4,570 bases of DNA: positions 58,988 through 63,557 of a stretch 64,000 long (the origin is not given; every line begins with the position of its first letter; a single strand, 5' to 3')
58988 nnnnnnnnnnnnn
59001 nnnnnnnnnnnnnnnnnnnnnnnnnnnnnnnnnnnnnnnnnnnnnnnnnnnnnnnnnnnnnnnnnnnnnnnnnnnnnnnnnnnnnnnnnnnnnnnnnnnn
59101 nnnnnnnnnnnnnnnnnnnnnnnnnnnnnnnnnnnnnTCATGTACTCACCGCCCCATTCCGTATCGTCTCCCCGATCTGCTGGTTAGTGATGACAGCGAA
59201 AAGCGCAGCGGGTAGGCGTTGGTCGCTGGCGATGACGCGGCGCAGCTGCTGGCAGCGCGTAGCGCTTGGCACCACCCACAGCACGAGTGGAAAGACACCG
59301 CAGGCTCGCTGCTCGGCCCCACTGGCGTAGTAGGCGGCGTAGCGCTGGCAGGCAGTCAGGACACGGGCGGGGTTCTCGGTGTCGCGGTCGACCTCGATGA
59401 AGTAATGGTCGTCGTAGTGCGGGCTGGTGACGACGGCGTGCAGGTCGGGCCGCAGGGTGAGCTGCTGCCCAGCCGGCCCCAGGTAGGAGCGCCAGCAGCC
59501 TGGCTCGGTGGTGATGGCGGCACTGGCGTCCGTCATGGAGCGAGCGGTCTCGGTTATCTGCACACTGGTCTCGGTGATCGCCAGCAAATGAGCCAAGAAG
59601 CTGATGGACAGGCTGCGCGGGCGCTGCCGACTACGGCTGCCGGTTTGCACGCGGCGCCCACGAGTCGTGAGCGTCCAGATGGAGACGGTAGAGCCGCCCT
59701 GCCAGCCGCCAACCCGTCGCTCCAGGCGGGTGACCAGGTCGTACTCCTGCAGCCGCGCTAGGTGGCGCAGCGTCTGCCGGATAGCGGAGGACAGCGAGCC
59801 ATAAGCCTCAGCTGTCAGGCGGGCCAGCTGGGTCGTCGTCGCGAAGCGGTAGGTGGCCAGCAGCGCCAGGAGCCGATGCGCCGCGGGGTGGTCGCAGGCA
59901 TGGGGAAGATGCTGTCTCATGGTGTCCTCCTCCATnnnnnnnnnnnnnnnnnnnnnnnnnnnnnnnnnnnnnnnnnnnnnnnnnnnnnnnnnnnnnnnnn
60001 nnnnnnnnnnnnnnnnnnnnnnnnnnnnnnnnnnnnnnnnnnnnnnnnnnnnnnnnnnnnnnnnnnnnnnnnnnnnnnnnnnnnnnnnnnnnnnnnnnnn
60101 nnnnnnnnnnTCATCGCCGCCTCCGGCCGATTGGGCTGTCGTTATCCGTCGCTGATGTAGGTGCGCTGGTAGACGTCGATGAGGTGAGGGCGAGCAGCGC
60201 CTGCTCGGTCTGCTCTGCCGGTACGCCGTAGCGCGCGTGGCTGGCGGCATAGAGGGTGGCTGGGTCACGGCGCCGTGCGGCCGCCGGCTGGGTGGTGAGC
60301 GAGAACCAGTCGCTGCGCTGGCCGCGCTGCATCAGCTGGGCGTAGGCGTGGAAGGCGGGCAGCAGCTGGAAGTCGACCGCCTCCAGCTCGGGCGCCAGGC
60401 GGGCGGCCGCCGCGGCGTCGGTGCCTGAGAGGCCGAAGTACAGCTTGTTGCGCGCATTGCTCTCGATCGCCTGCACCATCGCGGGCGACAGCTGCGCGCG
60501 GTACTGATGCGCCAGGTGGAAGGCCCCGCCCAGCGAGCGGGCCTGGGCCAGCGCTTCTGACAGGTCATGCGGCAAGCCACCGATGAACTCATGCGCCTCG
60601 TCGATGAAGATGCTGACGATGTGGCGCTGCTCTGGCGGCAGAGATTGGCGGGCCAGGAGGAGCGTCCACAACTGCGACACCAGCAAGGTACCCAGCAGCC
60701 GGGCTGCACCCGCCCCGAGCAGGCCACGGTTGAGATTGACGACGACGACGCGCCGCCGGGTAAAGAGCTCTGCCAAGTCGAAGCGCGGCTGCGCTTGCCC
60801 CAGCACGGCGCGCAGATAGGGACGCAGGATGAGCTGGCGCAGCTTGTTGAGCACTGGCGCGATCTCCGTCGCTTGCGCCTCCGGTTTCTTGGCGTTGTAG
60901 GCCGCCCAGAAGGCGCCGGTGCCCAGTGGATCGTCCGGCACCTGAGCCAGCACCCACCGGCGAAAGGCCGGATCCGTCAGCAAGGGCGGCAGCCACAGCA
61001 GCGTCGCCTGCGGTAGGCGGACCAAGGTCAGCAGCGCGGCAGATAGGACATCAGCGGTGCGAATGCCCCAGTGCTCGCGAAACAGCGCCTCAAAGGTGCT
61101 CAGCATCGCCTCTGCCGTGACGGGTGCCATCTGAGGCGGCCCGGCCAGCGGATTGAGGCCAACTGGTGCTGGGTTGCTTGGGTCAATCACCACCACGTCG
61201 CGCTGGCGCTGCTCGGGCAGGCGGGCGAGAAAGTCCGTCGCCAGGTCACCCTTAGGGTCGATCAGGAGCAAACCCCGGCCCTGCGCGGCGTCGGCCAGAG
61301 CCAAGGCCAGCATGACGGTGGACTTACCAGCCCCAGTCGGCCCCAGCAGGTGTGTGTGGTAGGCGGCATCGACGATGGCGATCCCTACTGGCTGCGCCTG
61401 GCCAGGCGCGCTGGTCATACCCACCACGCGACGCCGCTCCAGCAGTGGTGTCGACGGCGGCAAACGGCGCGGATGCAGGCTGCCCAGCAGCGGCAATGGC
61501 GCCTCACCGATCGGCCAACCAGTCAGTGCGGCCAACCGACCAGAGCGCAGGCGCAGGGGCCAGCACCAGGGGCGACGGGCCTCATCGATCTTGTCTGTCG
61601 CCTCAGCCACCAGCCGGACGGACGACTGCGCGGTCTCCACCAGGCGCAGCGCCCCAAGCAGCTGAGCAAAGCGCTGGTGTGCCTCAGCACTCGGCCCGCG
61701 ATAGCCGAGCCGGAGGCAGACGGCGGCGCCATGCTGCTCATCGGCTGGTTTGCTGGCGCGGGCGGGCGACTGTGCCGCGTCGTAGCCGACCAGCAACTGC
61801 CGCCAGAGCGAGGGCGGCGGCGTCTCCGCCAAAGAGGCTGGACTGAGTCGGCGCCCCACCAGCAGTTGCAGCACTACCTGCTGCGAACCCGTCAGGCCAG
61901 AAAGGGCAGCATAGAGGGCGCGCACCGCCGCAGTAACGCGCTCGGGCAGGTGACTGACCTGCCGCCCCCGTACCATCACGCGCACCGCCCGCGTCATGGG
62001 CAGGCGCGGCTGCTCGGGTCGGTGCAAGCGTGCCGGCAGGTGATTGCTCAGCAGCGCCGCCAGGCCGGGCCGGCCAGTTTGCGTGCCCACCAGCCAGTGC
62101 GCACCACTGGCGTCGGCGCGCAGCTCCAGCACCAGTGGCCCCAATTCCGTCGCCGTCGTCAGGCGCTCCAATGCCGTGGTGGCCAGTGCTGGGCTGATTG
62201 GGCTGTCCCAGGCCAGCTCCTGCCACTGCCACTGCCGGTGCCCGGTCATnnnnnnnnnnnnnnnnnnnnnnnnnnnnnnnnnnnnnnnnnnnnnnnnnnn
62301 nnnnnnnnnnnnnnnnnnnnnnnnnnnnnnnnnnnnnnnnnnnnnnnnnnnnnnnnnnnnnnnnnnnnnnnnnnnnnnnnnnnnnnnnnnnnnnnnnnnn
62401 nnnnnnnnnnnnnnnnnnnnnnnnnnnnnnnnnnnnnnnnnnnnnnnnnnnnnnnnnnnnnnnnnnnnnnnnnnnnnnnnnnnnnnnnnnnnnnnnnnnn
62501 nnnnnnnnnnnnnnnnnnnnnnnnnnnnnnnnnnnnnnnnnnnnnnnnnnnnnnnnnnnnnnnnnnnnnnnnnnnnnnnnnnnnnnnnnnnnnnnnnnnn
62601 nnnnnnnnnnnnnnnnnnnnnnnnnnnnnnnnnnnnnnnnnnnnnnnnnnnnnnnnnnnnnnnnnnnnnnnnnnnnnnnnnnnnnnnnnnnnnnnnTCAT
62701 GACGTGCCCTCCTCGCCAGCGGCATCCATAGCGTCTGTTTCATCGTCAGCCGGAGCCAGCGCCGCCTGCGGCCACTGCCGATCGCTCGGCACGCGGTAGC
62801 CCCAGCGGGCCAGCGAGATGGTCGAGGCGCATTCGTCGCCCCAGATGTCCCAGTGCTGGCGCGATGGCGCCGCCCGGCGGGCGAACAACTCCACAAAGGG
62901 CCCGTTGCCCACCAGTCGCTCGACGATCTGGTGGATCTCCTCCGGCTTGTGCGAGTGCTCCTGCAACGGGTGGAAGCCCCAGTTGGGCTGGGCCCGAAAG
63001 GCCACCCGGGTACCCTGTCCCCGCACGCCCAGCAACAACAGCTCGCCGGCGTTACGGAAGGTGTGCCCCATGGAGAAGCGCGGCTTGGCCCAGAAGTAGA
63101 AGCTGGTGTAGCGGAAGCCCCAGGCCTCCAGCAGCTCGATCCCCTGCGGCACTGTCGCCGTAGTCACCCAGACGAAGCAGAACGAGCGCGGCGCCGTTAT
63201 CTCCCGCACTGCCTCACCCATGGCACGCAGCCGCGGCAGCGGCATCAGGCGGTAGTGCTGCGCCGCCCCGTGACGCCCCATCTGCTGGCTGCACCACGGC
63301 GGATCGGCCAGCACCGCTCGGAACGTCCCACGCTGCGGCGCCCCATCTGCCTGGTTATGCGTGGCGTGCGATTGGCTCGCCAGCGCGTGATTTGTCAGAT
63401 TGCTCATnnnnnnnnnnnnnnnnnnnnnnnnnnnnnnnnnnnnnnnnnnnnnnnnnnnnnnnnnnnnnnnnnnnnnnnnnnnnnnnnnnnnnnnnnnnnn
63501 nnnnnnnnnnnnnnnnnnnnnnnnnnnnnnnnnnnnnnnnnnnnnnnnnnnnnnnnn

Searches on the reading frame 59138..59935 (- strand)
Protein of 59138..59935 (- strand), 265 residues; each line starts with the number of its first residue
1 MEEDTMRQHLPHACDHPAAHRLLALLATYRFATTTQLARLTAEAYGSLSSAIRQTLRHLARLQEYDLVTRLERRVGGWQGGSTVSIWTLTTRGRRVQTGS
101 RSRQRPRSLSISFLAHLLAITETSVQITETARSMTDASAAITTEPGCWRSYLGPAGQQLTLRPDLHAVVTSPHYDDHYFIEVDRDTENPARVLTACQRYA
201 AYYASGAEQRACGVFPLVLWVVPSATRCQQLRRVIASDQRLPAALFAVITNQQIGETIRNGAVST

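Call 63: search_protein_families(library=pfam, proteins=[window:59138-59935:-], max_evalue=0.001)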
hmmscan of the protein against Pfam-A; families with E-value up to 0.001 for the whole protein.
window:59138-59935:- (265 aa): 1 family
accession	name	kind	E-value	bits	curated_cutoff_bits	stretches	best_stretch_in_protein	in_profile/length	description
PF13814.12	Replic_Relax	-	3.1e-36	125.7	25.3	1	23-218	1-191/191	Replication-relaxation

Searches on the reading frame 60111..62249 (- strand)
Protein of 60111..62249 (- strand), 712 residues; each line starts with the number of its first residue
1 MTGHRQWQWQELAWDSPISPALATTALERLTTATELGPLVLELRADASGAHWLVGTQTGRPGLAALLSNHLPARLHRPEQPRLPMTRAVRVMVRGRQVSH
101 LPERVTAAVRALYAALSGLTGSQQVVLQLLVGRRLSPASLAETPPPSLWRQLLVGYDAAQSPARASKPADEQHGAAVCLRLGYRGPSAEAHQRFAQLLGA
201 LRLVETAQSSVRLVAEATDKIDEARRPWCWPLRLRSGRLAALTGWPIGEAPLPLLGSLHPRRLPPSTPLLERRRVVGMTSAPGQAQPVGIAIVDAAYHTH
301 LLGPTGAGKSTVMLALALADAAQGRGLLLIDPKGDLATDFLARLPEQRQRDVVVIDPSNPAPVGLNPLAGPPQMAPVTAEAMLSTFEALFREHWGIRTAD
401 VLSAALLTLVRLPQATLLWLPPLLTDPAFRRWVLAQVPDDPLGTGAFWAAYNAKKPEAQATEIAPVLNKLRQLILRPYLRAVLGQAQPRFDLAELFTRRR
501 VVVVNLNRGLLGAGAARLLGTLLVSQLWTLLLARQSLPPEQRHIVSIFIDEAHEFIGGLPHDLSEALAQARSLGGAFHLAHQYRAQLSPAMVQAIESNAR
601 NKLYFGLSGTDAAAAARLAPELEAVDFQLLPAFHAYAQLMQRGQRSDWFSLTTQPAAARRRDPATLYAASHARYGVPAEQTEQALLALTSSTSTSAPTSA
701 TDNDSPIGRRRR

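Call 63: search_protein_families(library=pfam, proteins=[window:60111-62249:-], max_evalue=0.001)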
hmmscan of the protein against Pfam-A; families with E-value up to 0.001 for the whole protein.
window:60111-62249:- (712 aa): 7 families
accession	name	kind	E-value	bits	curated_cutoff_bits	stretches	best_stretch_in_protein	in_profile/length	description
PF10412.15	TrwB_AAD_bind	-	1.6e-07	31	20.5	1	296-614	15-317/387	Type IV secretion-system coupling protein DNA-binding domain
PF25199.1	nSTAND_NTPase5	-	1.2e-05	25.6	34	1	300-356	45-103/145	Novel STAND NTPase 5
PF01935.23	DUF87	-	6.4e-05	23.6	23.2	1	283-367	9-89/220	Helicase HerA, central domain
PF02534.20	T4SS-DNA_transf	-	0.00014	21.3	20.1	0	297-393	45-139/468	Type IV secretory system Conjugative DNA transfer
PF12846.13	AAA_10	-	0.00029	20.4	27.5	1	295-383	20-110/362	AAA-like domain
PF12696.13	TraG-D_C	-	0.00061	20.1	22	0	546-613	3-70/126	TraM recognition site of TraD and TraG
PF13401.12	AAA_22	-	0.00089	20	27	0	297-345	6-55/130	AAA domain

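Call 79: search_dna_similar(query=window:60111-62249:-, collection=plasmids, mode=protein, max_rows=15, max_evalue=1e-10)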
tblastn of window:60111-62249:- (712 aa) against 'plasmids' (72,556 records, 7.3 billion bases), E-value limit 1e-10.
Records with a match: 5; places in all: 5; records where one place covers at least 80% of the query: 0.
Best place of each record, by identity: <60% 5.
By first word of the organism name: Embleya 2; Streptomyces 1; Sulfitobacter 1; Herpetosiphon 1.
By predicted mobility (MOB-suite, as given by PLSDB): non-mobilizable 4; mobilizable 1.
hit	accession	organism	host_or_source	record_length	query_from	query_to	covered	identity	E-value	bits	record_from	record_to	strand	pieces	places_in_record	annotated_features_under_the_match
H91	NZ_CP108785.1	Embleya sp. NBC_00888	-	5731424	276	675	56%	34.9%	4e-41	170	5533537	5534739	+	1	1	none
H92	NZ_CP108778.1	Embleya sp. NBC_00896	-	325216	284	675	55%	34.2%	2e-40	167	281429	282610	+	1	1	type IV secretory system conjugative DNA transfer family protein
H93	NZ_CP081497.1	Streptomyces sp. BHT-5-2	whole organism,plant soil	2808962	283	655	52%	33.5%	3e-39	164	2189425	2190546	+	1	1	none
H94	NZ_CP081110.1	Sulfitobacter mediterraneus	-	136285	276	650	53%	28.0%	5e-22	109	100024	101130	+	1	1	type IV secretion system DNA-binding domain-containing protein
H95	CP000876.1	Herpetosiphon aurantiacus DSM 785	-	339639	235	611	53%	27.7%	9e-13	80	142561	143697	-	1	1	hypothetical protein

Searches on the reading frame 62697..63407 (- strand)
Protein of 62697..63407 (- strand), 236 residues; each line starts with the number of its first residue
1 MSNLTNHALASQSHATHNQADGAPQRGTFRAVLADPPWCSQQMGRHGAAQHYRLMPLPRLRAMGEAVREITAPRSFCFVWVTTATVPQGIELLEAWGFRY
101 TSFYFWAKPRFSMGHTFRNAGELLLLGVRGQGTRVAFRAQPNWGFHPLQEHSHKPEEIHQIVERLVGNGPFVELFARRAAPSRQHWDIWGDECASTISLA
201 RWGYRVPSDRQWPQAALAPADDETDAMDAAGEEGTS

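Call 63: search_protein_families(library=pfam, proteins=[window:62697-63407:-], max_evalue=0.001)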
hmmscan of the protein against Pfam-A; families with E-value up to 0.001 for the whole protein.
window:62697-63407:- (236 aa): 1 family
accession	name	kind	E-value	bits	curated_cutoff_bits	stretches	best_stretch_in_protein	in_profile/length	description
PF05063.20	MT-A70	-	2e-24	86.9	23.9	1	29-192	1-172/172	MT-A70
